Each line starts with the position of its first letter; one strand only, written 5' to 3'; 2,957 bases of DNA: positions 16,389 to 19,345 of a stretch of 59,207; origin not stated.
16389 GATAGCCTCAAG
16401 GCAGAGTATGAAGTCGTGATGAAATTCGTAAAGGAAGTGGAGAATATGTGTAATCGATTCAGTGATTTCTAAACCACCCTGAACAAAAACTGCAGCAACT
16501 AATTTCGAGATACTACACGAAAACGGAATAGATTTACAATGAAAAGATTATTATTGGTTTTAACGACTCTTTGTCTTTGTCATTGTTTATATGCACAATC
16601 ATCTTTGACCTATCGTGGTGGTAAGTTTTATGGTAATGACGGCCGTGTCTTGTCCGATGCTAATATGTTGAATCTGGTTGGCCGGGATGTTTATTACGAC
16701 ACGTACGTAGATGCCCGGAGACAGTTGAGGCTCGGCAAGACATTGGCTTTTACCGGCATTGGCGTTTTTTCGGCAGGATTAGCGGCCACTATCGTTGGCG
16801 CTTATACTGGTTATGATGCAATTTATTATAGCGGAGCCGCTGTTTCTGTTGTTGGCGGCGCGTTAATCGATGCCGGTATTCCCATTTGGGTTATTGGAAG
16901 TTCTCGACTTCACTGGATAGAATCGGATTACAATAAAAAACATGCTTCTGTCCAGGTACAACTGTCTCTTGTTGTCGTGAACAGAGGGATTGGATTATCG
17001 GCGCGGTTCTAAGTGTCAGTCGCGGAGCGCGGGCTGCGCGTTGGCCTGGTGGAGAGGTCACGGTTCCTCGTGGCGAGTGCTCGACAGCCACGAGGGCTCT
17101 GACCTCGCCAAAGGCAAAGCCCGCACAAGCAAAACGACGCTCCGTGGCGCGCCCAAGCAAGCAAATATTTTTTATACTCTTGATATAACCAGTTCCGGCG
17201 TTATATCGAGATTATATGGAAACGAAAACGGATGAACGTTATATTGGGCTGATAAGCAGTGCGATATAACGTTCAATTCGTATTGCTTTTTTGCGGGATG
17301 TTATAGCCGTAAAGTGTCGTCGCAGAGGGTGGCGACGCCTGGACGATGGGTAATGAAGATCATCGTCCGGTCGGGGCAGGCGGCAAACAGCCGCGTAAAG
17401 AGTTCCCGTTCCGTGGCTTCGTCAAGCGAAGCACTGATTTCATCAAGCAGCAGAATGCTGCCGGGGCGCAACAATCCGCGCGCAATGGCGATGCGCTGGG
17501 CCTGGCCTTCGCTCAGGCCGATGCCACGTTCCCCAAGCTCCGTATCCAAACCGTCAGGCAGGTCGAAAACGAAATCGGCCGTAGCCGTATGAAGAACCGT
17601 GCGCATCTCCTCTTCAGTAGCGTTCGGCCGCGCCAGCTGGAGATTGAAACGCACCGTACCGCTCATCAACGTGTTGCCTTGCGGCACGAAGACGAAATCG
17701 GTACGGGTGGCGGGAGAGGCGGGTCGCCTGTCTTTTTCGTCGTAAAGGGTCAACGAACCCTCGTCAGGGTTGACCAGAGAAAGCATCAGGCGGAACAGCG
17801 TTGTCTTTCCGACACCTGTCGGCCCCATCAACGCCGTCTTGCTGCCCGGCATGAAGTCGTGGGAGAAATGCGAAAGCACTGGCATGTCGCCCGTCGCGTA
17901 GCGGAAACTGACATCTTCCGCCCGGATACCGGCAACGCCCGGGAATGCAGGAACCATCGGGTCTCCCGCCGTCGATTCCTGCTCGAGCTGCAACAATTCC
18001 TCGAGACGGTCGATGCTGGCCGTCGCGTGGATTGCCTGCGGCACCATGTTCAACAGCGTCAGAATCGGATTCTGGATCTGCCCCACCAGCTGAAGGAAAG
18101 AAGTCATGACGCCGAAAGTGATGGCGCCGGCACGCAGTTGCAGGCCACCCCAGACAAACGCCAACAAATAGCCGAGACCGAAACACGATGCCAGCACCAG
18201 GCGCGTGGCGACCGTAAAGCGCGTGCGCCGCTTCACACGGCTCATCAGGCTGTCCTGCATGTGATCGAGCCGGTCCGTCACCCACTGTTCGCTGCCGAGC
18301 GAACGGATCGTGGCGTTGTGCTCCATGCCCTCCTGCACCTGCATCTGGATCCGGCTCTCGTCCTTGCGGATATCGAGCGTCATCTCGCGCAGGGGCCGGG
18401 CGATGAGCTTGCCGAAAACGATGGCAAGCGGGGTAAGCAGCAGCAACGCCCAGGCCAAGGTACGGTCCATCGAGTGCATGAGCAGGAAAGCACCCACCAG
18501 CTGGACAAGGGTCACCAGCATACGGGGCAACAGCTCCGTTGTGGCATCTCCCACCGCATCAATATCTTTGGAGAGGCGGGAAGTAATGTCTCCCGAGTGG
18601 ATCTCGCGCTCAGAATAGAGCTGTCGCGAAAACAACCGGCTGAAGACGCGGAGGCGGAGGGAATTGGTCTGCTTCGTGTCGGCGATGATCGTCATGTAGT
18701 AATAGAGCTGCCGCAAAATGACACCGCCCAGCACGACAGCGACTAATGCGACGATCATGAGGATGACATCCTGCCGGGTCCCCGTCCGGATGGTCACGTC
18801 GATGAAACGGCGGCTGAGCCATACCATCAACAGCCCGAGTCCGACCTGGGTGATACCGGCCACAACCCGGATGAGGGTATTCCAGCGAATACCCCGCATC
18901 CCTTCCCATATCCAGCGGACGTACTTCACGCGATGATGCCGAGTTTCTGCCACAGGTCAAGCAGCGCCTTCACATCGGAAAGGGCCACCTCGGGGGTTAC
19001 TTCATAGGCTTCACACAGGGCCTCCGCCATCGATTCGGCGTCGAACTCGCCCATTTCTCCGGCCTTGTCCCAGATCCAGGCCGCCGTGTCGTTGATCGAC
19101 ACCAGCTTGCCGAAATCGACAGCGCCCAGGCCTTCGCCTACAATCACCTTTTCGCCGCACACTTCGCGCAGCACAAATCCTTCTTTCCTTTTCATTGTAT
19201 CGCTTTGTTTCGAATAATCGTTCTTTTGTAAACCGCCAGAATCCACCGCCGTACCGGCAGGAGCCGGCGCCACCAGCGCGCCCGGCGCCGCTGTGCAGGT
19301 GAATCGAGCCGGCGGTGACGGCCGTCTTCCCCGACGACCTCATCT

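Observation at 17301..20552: Coupled HprK-like kinase / S24-S26 peptidase / PqqD / ABC-exporter operon with no visible substrate: RiPP-like logic without a known core enzyme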

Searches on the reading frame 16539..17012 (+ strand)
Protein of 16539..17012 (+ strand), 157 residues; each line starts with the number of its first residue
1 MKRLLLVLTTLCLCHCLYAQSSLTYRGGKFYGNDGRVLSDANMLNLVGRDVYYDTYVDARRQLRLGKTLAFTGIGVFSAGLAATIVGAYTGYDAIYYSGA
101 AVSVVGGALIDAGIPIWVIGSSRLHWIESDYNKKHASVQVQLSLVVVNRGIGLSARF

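Call 11: search_protein_families(library=pfam, proteins=[window:16539-17012:+], max_evalue=0.01)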
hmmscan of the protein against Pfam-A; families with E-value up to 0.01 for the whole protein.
window:16539-17012:+ (157 aa): 2 families
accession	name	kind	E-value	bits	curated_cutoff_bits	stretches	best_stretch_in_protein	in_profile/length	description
PF23600.1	DUF7139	-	0.0016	18.5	30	1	53-120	7-74/150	Domain of unknown function (DUF7139)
PF07690.21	MFS_1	-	0.0035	16.8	33.4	1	54-109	112-167/347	Major Facilitator Superfamily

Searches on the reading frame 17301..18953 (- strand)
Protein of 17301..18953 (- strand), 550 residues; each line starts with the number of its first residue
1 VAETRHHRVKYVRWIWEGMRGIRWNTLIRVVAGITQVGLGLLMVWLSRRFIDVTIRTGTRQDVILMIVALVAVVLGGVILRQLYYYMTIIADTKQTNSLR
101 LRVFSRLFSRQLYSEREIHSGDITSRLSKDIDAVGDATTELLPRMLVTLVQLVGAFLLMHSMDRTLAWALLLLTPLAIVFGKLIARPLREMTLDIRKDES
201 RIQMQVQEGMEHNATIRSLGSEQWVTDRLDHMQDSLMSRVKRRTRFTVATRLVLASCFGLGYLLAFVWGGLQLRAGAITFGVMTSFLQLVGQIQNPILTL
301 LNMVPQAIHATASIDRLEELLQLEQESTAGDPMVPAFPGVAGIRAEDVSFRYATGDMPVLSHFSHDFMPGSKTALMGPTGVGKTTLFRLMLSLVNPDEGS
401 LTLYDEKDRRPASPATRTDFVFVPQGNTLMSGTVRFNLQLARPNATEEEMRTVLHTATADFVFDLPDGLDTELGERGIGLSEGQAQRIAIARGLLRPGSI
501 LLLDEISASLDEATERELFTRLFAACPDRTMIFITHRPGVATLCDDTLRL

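Call 3: search_protein_families(library=pfam, proteins=[window:17301-18953:-], max_evalue=0.1)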
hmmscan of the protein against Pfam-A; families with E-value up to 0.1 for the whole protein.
window:17301-18953:- (550 aa): 9 families
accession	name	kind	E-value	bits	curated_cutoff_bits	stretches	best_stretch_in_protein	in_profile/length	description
PF00664.28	ABC_membrane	-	1.3e-29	104.2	28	1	30-296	5-273/274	ABC transporter transmembrane region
PF00005.33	ABC_tran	-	4.2e-22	79.7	25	1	361-506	2-135/137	ABC transporter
PF13304.12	AAA_21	-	5.6e-05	23.8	27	1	481-539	239-301/304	AAA domain, putative AbiEii toxin, Type IV TA system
PF02463.25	SMC_N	-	0.0024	17.8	40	1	490-548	151-209/220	RecF/RecN/SMC N terminal domain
PF13401.12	AAA_22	-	0.0041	17.9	27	1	373-417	8-33/130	AAA domain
PF13481.12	AAA_25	-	0.031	14.4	27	1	346-386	8-49/195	AAA domain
PF00004.35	AAA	-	0.033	15.1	21.2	0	375-391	3-19/131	ATPase family associated with various cellular activities (AAA)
PF13555.12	AAA_29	-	0.04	14.1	27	0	368-392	20-44/61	P-loop containing region of AAA domain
PF07728.20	AAA_5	-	0.042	14.3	22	0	375-395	4-24/139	AAA domain (dynein-related subfamily)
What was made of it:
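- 17301..18929 (-): lppD-like ABC exporter (TMD-NBD half transporter, type IV/ABCB-like). The probable start is GTG 18929 (542 aa); the longest ORF starts at 18953. ABC_membrane scores 104 bits and ABC_tran 80 bits (call 3).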

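Call 4: search_protein_families(library=ncbifam, proteins=[window:17301-18953:-], max_evalue=0.1)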
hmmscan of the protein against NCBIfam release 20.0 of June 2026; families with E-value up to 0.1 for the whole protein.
window:17301-18953:- (550 aa): 181 families (the best 25 are shown)
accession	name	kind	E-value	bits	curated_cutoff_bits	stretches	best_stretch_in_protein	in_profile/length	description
TIGR03375.1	type_I_sec_LssB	subfamily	6.4e-71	239.6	693.1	1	63-545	188-669/696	type I secretion system permease/ATPase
TIGR02868.1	CydC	equivalog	6.1e-70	236.3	329.05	1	14-538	3-530/530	thiol reductant ABC exporter subunit CydC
TIGR02204.1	MsbA_rel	hypoth_equivalog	4e-69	233.8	780.4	1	9-540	3-537/576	ABC transporter, permease/ATP-binding protein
TIGR02857.1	CydD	equivalog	1.2e-66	225.8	435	1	30-550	9-529/529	thiol reductant ABC exporter subunit CydD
TIGR02203.1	MsbA_lipidA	equivalog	4.4e-64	217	602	1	15-537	5-528/572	lipid A export permease/ATP-binding protein MsbA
TIGR03796.1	NHLM_micro_ABC1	equivalog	1.5e-62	211.8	853.3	1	8-545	138-679/710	NHLP family bacteriocin export ABC transporter peptidase/permease/ATPase subunit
TIGR00958.1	3a01208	subfamily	6.4e-60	203.2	874.6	1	69-544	211-680/711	antigen peptide transporter 2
NF008364.0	PRK11160.1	equivalog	1.1e-55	189.3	630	1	96-537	92-534/575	heme ABC transporter ATP-binding protein/permease CydC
TIGR01846.1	type_I_sec_HlyB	subfamily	4.7e-54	183.8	725.55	1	63-546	178-660/694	type I secretion system permease/ATPase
TIGR01193.1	bacteriocin_ABC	subfamily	1.8e-52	178.8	523.85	1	32-546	164-677/708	peptide cleavage/export ABC transporter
NF008055.0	PRK10789.1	equivalog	3.1e-50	171.2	845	1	53-542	46-535/590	SmdA family multidrug ABC transporter permease/ATP-binding protein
NF045513.1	HepA_fam_ABC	equivalog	2.6e-48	164.9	725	1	49-538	77-569/610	heterocyst formation ABC transporter subunit HepA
NF008381.0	PRK11176.1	equivalog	5.8e-47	160.3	867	1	9-539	10-540/582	lipid A ABC transporter ATP-binding protein/permease MsbA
TIGR03797.1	NHLM_micro_ABC2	equivalog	7.1e-45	153.7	709.4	1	8-537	120-644/686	NHLP bacteriocin export ABC transporter permease/ATPase subunit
NF010178.0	PRK13657.1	equivalog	1.5e-44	152.4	733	1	94-537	86-529/588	glucan ABC transporter ATP-binding protein/ permease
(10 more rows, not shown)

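Call 31: search_protein_families(library=padloc, proteins=[window:17301-18953:-], max_evalue=0.01)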
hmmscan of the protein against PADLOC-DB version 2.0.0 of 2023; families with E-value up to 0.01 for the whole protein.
window:17301-18953:- (550 aa): 6 families
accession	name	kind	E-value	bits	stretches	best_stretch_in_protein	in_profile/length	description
PDLC04135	mad3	-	3.9e-22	77.3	2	459-549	247-336/374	mads_3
PDLC02980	AriA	-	8.1e-06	24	0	461-539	221-301/304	-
PDLC04140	mad8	-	4.5e-05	21.1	1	359-537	16-233/314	mads_8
PDLC02914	ATPase-Toprim_I-B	-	0.00029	18.2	0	496-540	201-247/443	-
PDLC02982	AriAB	-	0.0012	15.6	1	499-536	240-277/570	-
PDLC00290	PtuA1|PtuA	-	0.0034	14.8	0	500-541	272-313/414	AAA ATPase domain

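Call 45: search_solved_structures(query=window:17301-18929:-, max_evalue=1e-20)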
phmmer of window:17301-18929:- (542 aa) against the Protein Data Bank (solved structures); distinct sequences matched with E-value up to 1e-20: 260 (the best 60 are shown).
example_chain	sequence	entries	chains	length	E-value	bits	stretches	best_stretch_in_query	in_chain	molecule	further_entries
8zpx_B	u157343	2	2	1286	2.5e-69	237.8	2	61-531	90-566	ABC transporter B family member 1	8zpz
9juj_A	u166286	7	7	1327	2.8e-69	237.6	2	61-531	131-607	ABC transporter B family member 1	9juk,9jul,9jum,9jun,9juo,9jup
8zq4_B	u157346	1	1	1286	1.7e-68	235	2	61-531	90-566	ABC transporter B family member 1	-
8woi_A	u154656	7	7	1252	4.4e-64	220.5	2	52-531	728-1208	ABC transporter B family member 19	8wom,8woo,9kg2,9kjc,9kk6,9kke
8wp0_A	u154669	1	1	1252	3e-63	217.7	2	52-531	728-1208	ABC transporter B family member 19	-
4f4c_A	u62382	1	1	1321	3.8e-63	217.4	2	49-531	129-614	Multidrug resistance protein pgp-1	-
9oe1_A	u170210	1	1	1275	6.1e-61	210.1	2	65-531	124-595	ATP-binding cassette, sub-family B (MDR/TAP), member 4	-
9ody_A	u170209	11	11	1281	6.2e-61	210.1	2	65-531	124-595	ATP-binding cassette, sub-family B (MDR/TAP), member 4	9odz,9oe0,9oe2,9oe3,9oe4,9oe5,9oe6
6fn1_A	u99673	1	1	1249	1.5e-59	205.5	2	66-532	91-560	Human-mouse chimeric ABCB1 (ABCBHM)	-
6fn4_A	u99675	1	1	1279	1.8e-59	205.2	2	66-532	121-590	Apo form of Human-mouse chimeric ABCB1 (ABCB1HM) in complex with Antigen binding fragment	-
7dv5_U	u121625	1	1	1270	2.2e-59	205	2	63-537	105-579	Bile salt export pump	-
36cg_U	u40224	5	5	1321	2.6e-59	204.7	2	63-537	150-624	Bile salt export pump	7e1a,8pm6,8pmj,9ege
9nfi_A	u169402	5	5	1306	2.7e-59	204.7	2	60-531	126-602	Permeability Glycoprotein (P-gp)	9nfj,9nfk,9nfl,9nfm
8pmd_A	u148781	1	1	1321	6.8e-59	203.3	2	63-537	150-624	Bile salt export pump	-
6ujp_A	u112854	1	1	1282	8.5e-59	203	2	70-532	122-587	ATP-dependent translocase ABCB1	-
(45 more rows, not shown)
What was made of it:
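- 17301..18929 (-): The best PDB matches are ABCB-type exporters (call 45).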

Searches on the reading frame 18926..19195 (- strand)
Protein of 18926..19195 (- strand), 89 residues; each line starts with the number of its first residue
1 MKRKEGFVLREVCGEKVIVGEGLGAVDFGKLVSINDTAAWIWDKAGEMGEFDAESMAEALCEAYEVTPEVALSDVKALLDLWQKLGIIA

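Call 3: search_protein_families(library=pfam, proteins=[window:18926-19195:-], max_evalue=0.1)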
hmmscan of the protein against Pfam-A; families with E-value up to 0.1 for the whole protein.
window:18926-19195:- (89 aa): 1 family
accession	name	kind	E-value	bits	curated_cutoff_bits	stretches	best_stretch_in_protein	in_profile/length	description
PF05402.18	PqqD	-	1.2e-13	51.6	23.4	1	23-88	9-67/67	Coenzyme PQQ synthesis protein D (PqqD)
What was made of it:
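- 18926..19195 (-): lppB-like discrete RiPP recognition element (PqqD family), 89 aa. Pfam PqqD scores 51.6 bits, E 1.2e-13 (call 3).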

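Call 4: search_protein_families(library=ncbifam, proteins=[window:18926-19195:-], max_evalue=0.1)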
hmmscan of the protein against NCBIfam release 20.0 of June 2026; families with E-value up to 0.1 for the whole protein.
window:18926-19195:- (89 aa): 2 families
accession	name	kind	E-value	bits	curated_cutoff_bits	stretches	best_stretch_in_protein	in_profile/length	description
NF033530.1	lasso_PqqD_Strm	exception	0.00033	20.8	70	1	33-87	25-77/78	lasso peptide biosynthesis PqqD family chaperone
NF033536.1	lasso_PqqD_Bac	exception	0.0013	18.9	80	1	2-87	7-85/88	lasso peptide biosynthesis PqqD family chaperone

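Call 31: search_protein_families(library=padloc, proteins=[window:18926-19195:-], max_evalue=0.01)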
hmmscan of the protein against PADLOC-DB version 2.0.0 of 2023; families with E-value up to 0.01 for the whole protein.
window:18926-19195:- (89 aa): 0 families

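Call 106: search_solved_structures(query=window:18926-19195:-, max_evalue=10, show_alignments=3)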
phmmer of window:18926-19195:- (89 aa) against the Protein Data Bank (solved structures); distinct sequences matched with E-value up to 10: 0.
